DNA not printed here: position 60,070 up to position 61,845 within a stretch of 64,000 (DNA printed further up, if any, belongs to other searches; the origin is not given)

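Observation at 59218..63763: Small low-GC genomic island integrated at the 3' end of tRNA-Gln(CUG), with decayed integrase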

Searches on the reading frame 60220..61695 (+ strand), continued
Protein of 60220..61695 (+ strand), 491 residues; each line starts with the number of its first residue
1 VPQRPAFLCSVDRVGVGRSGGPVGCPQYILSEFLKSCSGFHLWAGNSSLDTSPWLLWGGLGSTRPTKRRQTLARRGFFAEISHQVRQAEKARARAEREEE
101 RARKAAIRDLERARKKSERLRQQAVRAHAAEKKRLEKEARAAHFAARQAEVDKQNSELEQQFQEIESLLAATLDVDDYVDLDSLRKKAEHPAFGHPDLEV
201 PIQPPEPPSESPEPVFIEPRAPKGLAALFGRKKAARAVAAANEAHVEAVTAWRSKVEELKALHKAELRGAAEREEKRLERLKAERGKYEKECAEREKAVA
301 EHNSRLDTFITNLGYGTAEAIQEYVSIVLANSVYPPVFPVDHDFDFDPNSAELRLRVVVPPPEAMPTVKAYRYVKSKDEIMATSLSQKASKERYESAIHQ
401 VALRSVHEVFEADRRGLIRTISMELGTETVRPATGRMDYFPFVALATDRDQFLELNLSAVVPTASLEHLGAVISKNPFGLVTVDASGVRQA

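Call 57: find_encoding_contigs(protein=P0049, flank=8000, max_places=2)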
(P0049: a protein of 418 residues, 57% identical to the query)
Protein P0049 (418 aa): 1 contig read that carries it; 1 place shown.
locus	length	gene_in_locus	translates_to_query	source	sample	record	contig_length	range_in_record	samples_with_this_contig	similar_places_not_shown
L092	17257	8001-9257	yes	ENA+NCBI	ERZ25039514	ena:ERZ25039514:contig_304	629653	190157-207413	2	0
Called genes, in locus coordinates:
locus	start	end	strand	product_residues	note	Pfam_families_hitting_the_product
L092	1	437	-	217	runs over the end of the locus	PF00239:Resolvase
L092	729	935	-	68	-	-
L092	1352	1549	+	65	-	-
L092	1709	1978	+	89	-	PF25535:DUF7919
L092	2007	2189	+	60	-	PF25535:DUF7919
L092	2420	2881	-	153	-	-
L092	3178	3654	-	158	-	PF14534:DUF4440 (weak), PF12680:SnoaL_2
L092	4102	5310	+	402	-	-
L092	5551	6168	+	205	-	-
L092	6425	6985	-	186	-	-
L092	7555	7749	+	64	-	PF03457:HA (weak)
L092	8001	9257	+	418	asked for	-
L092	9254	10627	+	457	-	PF13250:SNIPE, PF10544:T5orf172, PF13455:MUG113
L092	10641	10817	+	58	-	-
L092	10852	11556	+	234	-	PF18734:HEPN_AbiU2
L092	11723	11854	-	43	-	-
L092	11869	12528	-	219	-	PF13730:HTH_36 (weak)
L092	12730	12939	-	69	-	PF12728:HTH_17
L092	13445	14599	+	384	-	PF14659:Phage_int_SAM_3, PF22022:Phage_int_M (weak), PF00589:Phage_integrase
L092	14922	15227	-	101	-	PF00692:dUTPase, PF22769:DCD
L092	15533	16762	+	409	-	-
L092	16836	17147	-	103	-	PF03477:ATP-cone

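Call 58: find_encoding_contigs(protein=P0060, flank=8000, max_places=2)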
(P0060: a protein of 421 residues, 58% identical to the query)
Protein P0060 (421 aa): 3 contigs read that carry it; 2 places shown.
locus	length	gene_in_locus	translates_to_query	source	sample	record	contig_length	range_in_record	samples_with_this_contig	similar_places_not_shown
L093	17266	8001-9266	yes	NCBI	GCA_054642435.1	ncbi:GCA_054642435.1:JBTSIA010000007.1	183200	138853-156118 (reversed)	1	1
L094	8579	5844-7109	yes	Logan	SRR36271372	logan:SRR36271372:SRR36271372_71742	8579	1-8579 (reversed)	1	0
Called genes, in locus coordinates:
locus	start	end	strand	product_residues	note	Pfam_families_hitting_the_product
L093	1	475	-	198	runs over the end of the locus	PF13701:DDE_Tnp_1_4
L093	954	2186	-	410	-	PF14659:Phage_int_SAM_3 (weak), PF00589:Phage_integrase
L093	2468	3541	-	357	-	-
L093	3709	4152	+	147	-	-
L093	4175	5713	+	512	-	PF05876:GpA_ATPase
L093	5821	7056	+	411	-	PF02195:ParB_N, PF01555:N6_N4_Mtase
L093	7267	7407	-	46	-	PF07295:DUF1451 (weak)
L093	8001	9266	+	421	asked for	-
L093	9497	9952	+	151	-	PF13250:SNIPE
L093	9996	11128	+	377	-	PF01527:HTH_Tnp_1 (weak), PF13518:HTH_28 (faint), PF13276:HTH_21, PF00665:rve, PF24764:rva_4 (weak), PF13683:rve_3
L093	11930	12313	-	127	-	-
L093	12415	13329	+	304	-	PF18899:DUF5655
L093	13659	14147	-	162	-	PF02915:Rubrerythrin (faint)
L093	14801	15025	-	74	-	PF11823:Se_S_carrier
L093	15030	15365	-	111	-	-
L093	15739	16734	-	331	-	PF00892:EamA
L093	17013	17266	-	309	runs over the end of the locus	PF00005:ABC_tran, PF13304:AAA_21 (weak)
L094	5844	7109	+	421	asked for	-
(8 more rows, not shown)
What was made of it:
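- L093: a prophage-like element with an integrase (call 58).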

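Call 59: find_encoding_contigs(protein=P0038, flank=8000, max_places=2)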
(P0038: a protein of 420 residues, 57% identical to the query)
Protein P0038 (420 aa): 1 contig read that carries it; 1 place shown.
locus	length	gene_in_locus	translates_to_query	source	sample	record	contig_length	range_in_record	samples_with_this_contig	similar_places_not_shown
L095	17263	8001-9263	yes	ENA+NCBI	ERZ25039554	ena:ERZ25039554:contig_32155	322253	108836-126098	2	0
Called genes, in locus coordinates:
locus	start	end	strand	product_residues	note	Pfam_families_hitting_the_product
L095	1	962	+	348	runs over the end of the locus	PF00586:AIRS, PF02769:AIRS_C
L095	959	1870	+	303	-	PF00551:Formyl_trans_N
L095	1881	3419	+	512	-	PF02142:MGS, PF01808:AICARFT_IMPCHas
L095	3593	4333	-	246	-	PF04909:Amidohydro_2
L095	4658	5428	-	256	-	PF00117:GATase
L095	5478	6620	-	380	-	PF27309:MJ0753_N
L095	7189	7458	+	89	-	PF02325:CCB3_YggT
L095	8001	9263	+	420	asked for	-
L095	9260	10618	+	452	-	PF13250:SNIPE, PF10544:T5orf172, PF13455:MUG113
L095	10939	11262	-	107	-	-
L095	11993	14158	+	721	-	PF02861:Clp_N, PF02861:Clp_N, PF23569:NBD_SMAX1, PF00004:AAA, PF17871:AAA_lid_9, PF02151:UVR, PF07724:AAA_2, PF07728:AAA_5, +12 more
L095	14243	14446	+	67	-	PF10431:ClpB_D2-small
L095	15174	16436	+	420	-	PF03137:OATP (faint), PF07690:MFS_1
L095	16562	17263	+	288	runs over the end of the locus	PF02633:Creatininase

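Call 71: search_dna_similar(query=window:60433-61695:+, collection=plasmids, mode=protein, max_rows=12)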
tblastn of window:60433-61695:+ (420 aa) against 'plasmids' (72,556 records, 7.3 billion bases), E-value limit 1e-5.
Records with a match: 16; places in all: 16; records where one place covers at least 80% of the query: 1.
Best place of each record, by identity: <60% 16.
By first word of the organism name: Methylobacterium 4; Pseudochrobactrum 3; Agrobacterium 2; Pseudonocardia 2; Kocuria 1; Xanthomonas 1; Kitasatospora 1; Streptomyces 1; Clostridium 1.
By predicted mobility (MOB-suite, as given by PLSDB): non-mobilizable 10; mobilizable 5; conjugative 1.
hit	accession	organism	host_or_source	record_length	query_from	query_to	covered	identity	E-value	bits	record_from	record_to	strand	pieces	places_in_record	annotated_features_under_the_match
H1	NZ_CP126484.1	Kocuria rosea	mixed culture,an irradiated device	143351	3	420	100%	52.7%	2e-82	283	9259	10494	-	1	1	hypothetical protein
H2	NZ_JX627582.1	Methylobacterium oryzae CBMB20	-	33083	231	412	43%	35.0%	7e-15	84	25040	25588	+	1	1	restriction endonuclease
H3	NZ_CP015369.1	Methylobacterium phyllosphaerae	cell culture,leaf tissues of rice in ...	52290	231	412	43%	35.0%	7e-15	84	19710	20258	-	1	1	restriction endonuclease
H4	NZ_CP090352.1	Methylobacterium oryzae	single cell,soil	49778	231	412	43%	35.0%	1e-14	84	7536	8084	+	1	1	restriction endonuclease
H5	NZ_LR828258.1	Xanthomonas hortorum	Lactuca sp.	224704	217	406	45%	33.0%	1e-14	84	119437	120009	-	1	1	restriction endonuclease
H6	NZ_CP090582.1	Methylobacterium radiotolerans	Pure isolate,Urban soil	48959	231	412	43%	34.4%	5e-14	82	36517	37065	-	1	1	restriction endonuclease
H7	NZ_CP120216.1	Agrobacterium leguminum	-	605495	228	405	42%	32.4%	5e-13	79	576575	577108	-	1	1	restriction endonuclease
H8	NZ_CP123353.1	Agrobacterium pusense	laboratory contaminant from a culture ...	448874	228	405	42%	31.8%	4e-12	76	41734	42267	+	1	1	restriction endonuclease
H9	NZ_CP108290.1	Kitasatospora sp. NBC_00039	-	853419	217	406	45%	28.3%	4e-8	63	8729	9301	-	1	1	restriction endonuclease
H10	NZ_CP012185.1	Pseudonocardia sp. EC080619-01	Apterostigma dentigerum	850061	231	406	42%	28.4%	7e-12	75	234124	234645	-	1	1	hypothetical protein | restriction endonuclease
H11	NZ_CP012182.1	Pseudonocardia sp. EC080610-09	Apterostigma dentigerum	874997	231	406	42%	28.4%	7e-12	75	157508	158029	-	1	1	hypothetical protein | restriction endonuclease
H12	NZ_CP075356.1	Pseudochrobactrum algeriensis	Bos taurus,cell culture,lymph nodes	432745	231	401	41%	26.9%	9e-14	81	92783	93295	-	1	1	restriction endonuclease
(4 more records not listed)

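Call 72: search_dna_similar(query=window:60433-61695:+, collection=phages, mode=protein, max_rows=12)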
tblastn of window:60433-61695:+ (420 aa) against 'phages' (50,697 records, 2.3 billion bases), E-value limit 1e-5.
No match.

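Call 73: get_annotated_region(hit=H1, flank=6000)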
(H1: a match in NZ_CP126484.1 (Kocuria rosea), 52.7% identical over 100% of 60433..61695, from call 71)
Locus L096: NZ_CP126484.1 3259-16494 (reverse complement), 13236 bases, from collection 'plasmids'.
description: Kocuria rosea strain RP1 plasmid unnamed1, complete sequence
organism: Kocuria rosea (NCBI taxid 1275)
taxonomy: Bacteria; Actinomycetota; Actinomycetes; Micrococcales; Micrococcaceae; Kocuria; Kocuria rosea
host: -; source: mixed culture,an irradiated device; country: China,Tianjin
typing (MOB-suite, as given by PLSDB): mobilizable; relaxase MOBF,MOBP
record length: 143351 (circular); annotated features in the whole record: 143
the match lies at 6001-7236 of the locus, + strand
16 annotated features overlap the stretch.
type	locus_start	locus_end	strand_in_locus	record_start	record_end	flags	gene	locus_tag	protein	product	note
CDS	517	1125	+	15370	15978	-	-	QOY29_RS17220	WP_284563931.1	recombinase family protein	GO:0006310 - DNA recombination [Evidence IEA]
CDS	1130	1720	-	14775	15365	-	-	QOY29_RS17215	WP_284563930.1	recombinase family protein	GO:0006310 - DNA recombination [Evidence IEA]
CDS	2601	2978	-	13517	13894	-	-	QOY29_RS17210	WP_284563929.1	hypothetical protein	-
CDS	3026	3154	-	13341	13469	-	-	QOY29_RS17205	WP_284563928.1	hypothetical protein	-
CDS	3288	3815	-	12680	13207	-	-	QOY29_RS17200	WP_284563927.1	HEPN domain-containing protein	-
CDS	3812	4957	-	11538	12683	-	-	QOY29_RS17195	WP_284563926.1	DUF262 domain-containing protein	-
CDS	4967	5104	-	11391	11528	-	-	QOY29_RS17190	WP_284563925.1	hypothetical protein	-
CDS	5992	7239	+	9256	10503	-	-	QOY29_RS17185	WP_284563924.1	hypothetical protein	-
CDS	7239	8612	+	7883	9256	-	-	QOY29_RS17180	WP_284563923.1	DUF4041 domain-containing protein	-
CDS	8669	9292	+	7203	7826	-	-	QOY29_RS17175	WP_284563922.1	hypothetical protein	-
CDS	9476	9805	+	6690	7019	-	-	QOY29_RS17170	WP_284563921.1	Lsr2 family protein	-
CDS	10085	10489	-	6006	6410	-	-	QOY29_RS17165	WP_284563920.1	hypothetical protein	-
CDS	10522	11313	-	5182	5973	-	-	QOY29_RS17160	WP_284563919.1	ParA family protein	-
CDS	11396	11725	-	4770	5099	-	-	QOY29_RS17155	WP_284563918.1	hypothetical protein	-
CDS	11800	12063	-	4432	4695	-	-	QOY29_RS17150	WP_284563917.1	glutaredoxin domain-containing protein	-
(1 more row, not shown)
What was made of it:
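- L096: a Kocuria plasmid (call 73).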

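Call 74: get_annotated_region(hit=H2, flank=2500)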
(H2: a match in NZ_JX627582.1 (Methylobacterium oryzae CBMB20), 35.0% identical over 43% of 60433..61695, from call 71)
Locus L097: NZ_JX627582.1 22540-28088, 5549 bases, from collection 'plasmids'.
description: Methylobacterium oryzae CBMB20 plasmid pMOC3, complete sequence
organism: Methylobacterium oryzae CBMB20 (NCBI taxid 693986)
taxonomy: Bacteria; Pseudomonadota; Alphaproteobacteria; Hyphomicrobiales; Methylobacteriaceae; Methylobacterium; Methylobacterium oryzae; Methylobacterium oryzae CBMB20
host: -; source: -; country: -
typing (MOB-suite, as given by PLSDB): non-mobilizable
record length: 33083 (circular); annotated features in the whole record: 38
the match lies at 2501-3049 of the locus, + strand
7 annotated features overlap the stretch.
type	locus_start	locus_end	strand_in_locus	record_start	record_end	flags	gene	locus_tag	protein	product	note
CDS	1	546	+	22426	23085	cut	-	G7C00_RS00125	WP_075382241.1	ParA family protein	-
CDS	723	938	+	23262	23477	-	-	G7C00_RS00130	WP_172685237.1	hypothetical protein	-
CDS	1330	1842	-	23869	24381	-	-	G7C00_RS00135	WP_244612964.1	hypothetical protein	-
CDS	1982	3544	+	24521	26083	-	-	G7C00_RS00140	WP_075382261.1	restriction endonuclease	-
CDS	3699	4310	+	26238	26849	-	-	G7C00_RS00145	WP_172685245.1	recombinase family protein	-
CDS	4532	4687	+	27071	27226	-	-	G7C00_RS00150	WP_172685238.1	hypothetical protein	-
CDS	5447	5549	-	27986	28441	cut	-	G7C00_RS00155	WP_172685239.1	hypothetical protein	-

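Call 75: search_protein_families(library=pfam, proteins=[L097:1982-3544:+, L084:9776-9979:+], max_evalue=0.1)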
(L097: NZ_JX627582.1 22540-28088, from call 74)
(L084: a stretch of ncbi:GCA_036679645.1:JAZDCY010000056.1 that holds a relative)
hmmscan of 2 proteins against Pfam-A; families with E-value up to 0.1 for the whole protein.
L097:1982-3544:+ (520 aa): 3 families
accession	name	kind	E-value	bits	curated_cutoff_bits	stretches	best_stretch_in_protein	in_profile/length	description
PF04471.18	Mrr_cat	-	4.1e-31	107.9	21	1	386-498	2-115/115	Restriction endonuclease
PF22722.2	NA-iREase1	-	2.4e-10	40.8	27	1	393-493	1-103/106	NACHT-associated inactive Restriction Endonuclease 1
PF13156.12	Mrr_cat_2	-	0.00091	19.6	22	1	407-477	20-91/127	Restriction endonuclease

L084:9776-9979:+ (67 aa): 0 families

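Call 76: search_protein_representatives(protein=window:60433-61695:+)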
Query: 420 residues. Proteins with E-value up to 0.001 (for the whole library): 2025; up to 1e-10: 1168; up to 1e-30: 201. The best 150 are listed.
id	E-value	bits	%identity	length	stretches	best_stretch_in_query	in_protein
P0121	3.7e-127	441.3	54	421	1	1-419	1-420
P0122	2.4e-109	382.7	47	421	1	3-420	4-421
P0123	3.5e-108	378.9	48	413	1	3-418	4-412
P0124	1.3e-106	373.7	47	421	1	1-419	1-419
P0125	2.3e-106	372.9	46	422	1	2-418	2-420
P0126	2.5e-106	372.8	47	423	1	4-418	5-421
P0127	2.9e-102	359.4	47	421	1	3-414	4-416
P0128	1.9e-101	356.7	45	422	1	1-418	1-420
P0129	4.3e-101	355.5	47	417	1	3-419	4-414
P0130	8.7e-101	354.6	48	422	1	3-418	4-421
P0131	5.6e-100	351.9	45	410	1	4-419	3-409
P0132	1.6e-99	350.4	49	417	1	3-420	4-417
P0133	5.9e-99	348.5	45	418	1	1-418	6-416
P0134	1.4e-95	337.5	45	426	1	3-415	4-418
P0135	1.8e-95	337.0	44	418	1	3-418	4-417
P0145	4.0e-86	306.3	53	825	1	55-365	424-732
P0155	3.8e-81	289.9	48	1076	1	97-416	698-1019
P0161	1.3e-77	278.3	44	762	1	78-419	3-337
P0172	2.2e-72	261.1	39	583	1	3-411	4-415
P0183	4.4e-67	243.6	32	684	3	80-410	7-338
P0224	2.5e-48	181.9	37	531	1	16-412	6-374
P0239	4.4e-43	164.6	36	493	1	27-412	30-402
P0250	2.6e-40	155.5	36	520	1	42-411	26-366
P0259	6.0e-39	151.0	34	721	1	22-412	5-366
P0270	5.3e-36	141.4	31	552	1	15-406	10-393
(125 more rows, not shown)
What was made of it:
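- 60433..61695 (+): Gene A: 420-aa soluble protein with a coiled-coil hairpin and a C-terminal alpha/beta domain. It is the conserved upstream partner of the SNIPE-family gene. 201 clusters at E <= 1e-30 (call 76).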
